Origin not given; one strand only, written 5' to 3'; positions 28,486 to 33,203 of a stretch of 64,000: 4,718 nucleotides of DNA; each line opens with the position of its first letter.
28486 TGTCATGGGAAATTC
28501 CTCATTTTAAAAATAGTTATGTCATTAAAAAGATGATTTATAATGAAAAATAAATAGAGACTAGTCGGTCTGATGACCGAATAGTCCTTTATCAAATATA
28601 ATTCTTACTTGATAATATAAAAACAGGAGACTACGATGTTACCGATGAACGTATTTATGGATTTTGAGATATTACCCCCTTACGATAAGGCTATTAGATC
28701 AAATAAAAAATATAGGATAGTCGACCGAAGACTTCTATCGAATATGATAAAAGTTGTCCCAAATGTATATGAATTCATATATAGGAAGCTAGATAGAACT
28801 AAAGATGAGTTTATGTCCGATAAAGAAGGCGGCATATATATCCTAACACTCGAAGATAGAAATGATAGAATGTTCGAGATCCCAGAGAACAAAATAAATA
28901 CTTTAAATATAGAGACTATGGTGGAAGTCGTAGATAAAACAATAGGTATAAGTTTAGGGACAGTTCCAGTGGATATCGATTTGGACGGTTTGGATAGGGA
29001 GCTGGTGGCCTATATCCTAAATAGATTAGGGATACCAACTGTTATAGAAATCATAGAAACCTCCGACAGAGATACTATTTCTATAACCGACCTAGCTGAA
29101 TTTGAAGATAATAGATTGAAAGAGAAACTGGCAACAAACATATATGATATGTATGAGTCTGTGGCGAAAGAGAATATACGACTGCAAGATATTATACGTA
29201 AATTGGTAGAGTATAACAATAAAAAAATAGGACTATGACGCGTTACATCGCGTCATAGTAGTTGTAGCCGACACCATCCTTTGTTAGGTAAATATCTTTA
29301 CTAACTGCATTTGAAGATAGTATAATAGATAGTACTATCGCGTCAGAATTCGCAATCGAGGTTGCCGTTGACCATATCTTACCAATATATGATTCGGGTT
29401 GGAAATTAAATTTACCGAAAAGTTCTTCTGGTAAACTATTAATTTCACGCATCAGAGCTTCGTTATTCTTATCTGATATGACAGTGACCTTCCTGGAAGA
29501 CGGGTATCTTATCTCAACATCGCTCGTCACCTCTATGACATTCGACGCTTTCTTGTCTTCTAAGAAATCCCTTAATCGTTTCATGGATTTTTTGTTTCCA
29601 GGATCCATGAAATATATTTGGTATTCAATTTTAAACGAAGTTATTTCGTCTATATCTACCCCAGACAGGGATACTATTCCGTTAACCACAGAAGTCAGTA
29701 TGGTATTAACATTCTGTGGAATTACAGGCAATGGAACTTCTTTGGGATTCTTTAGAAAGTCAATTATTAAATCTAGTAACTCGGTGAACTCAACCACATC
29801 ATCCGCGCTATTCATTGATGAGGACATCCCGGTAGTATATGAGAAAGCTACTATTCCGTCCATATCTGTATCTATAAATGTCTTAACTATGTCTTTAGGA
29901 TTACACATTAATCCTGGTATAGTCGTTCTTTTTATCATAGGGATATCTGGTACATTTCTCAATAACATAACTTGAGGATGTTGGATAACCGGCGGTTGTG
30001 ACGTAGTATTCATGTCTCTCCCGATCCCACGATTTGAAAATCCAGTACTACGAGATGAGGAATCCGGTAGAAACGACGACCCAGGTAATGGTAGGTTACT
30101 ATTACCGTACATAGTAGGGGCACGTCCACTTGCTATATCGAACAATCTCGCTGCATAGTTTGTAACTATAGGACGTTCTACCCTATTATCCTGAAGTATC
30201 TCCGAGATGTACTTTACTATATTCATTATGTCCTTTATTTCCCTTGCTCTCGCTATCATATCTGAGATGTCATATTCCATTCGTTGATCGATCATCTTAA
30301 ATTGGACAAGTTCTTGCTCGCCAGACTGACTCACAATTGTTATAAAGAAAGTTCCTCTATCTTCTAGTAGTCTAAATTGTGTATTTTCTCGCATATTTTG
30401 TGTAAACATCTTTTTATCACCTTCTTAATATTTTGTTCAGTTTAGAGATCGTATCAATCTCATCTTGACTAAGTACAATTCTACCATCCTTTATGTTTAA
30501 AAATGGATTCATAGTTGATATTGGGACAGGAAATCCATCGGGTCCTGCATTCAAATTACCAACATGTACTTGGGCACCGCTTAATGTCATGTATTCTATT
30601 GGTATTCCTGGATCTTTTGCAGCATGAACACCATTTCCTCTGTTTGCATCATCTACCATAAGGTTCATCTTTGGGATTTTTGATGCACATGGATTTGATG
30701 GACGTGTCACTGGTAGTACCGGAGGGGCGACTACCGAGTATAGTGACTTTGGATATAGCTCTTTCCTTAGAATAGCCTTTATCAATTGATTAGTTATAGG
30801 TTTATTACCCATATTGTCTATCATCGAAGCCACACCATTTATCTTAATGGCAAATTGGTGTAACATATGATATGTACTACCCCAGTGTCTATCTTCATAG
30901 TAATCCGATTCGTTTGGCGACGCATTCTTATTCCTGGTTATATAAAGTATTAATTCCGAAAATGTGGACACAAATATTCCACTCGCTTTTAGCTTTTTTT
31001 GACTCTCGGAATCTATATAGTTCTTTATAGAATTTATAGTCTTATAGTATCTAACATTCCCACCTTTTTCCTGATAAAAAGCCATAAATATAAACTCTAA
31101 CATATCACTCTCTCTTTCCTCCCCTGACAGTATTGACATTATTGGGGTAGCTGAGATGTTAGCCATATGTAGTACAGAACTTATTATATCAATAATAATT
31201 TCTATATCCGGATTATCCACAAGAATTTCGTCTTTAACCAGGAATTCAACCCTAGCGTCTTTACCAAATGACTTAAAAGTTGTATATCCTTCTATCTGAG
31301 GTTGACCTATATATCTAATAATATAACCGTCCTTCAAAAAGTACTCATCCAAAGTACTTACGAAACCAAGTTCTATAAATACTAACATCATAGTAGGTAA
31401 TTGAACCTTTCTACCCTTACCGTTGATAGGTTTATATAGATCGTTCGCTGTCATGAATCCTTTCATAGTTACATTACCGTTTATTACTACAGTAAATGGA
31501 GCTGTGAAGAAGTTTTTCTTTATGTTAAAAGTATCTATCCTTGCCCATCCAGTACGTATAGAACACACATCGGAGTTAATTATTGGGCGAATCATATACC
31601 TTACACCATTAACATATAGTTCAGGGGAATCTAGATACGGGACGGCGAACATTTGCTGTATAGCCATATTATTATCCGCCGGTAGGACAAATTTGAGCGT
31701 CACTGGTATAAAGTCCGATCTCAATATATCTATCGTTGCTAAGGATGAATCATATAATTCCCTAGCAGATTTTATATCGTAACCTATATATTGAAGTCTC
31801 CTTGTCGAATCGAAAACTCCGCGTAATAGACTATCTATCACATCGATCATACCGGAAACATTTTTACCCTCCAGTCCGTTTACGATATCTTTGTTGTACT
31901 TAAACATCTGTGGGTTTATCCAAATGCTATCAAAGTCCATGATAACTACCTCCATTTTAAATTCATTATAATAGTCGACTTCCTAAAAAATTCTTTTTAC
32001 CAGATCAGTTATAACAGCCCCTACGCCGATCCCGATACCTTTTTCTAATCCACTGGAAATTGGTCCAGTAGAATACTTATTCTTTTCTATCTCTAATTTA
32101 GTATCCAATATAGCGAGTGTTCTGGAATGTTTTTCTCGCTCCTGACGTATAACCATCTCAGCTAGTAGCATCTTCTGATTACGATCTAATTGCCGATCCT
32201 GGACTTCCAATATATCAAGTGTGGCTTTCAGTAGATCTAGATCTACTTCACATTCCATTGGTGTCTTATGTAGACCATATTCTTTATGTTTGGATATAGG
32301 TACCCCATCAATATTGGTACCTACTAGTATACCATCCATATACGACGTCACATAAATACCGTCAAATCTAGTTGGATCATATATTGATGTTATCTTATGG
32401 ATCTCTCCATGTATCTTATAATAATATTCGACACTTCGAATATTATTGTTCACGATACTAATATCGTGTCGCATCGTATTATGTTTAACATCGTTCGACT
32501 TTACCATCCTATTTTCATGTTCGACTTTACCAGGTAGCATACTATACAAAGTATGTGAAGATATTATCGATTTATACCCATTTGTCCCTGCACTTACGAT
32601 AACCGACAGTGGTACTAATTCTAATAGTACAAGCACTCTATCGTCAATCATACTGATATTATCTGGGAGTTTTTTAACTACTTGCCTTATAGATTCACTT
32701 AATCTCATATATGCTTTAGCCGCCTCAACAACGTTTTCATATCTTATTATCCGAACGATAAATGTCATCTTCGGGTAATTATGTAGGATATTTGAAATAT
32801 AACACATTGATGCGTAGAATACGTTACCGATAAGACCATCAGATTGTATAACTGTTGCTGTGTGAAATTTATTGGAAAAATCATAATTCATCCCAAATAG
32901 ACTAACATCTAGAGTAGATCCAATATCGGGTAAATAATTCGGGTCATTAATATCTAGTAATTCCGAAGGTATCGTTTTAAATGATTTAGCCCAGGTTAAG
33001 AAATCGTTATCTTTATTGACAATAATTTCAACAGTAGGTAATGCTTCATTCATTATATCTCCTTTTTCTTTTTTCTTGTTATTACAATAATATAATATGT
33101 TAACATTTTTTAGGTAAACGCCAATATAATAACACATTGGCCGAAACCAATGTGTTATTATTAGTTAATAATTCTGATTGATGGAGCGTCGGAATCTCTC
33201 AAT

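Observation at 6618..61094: Recurrent T-tract + wTGAww core at a fixed distance from start codons: candidate phage-RNAP promoter family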

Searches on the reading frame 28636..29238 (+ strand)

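Call 35: search_protein_families(library=phrogs, proteins=[window:28636-29238:+], max_evalue=0.01)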
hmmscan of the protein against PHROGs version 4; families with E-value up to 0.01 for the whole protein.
window:28636-29238:+ (200 aa): 1 family
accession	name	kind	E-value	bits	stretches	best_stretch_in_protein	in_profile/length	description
phrog_3241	-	unknown function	5.6e-20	72.6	1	9-194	14-200/207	-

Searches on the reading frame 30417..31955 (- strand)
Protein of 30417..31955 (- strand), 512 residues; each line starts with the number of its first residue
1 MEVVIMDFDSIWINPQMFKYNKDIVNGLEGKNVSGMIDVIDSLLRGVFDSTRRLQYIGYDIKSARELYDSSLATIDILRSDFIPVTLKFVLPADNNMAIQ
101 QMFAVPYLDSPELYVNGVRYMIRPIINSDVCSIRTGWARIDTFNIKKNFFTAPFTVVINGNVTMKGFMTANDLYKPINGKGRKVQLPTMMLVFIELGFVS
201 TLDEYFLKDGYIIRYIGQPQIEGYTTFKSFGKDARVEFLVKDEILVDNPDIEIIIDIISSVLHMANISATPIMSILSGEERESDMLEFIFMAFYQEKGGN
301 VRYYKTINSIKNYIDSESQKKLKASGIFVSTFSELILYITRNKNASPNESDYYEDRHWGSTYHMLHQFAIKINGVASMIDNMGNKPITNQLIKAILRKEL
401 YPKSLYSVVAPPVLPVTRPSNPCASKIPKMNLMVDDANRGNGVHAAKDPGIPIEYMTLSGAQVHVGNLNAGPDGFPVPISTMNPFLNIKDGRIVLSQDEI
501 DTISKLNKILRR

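Call 48: search_protein_families(library=phrogs, proteins=[window:30417-31955:-], max_evalue=0.01)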
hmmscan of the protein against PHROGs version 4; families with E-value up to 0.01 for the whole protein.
window:30417-31955:- (512 aa): 1 family
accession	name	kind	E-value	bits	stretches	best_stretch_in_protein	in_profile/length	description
phrog_2943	-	DNA, RNA and nucleotide metabolism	1e-24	87.9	1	13-510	9-530/535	polymerase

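Call 49: search_solved_structures(query=window:30417-31955:-, max_evalue=1)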
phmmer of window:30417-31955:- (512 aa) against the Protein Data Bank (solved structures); distinct sequences matched with E-value up to 1: 1.
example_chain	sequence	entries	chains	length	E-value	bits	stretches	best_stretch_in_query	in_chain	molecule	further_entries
4jdu_A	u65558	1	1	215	0.68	12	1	446-497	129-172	Aerotolerance-related membrane protein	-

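Call 50: search_dna_similar(query=window:30417-31955:-, collection=phages, mode=protein, max_rows=30, max_evalue=0.001)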
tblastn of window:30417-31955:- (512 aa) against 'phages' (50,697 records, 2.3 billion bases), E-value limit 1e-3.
No match.

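Call 51: search_protein_families(library=pfam, proteins=[window:30417-31955:-], max_evalue=0.01)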
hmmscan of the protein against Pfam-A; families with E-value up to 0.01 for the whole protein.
window:30417-31955:- (512 aa): 0 families

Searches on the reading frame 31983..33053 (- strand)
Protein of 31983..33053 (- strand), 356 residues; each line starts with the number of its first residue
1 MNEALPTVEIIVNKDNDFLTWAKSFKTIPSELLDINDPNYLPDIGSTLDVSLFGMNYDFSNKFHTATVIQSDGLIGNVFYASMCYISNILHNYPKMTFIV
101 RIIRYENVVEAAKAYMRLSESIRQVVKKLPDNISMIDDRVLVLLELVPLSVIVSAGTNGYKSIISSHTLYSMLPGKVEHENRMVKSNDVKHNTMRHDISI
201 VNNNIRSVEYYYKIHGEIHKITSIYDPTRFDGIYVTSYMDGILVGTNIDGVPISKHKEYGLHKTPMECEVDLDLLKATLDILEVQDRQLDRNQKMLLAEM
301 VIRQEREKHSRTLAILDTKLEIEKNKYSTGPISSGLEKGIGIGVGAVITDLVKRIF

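Call 34: search_protein_families(library=phrogs, proteins=[window:31983-33053:-], max_evalue=0.01)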
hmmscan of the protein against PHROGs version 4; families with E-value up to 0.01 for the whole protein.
window:31983-33053:- (356 aa): 3 families
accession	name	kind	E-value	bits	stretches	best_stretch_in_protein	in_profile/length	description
phrog_7727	-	unknown function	2e-07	31.3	1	191-313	176-303/377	-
phrog_15024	-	unknown function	0.0075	16.2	0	195-273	197-279/355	-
phrog_4687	-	unknown function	0.0079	17.3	0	119-235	28-143/184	-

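Call 51: search_protein_families(library=pfam, proteins=[window:31983-33053:-], max_evalue=0.01)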
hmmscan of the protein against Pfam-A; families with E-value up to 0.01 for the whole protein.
window:31983-33053:- (356 aa): 0 families
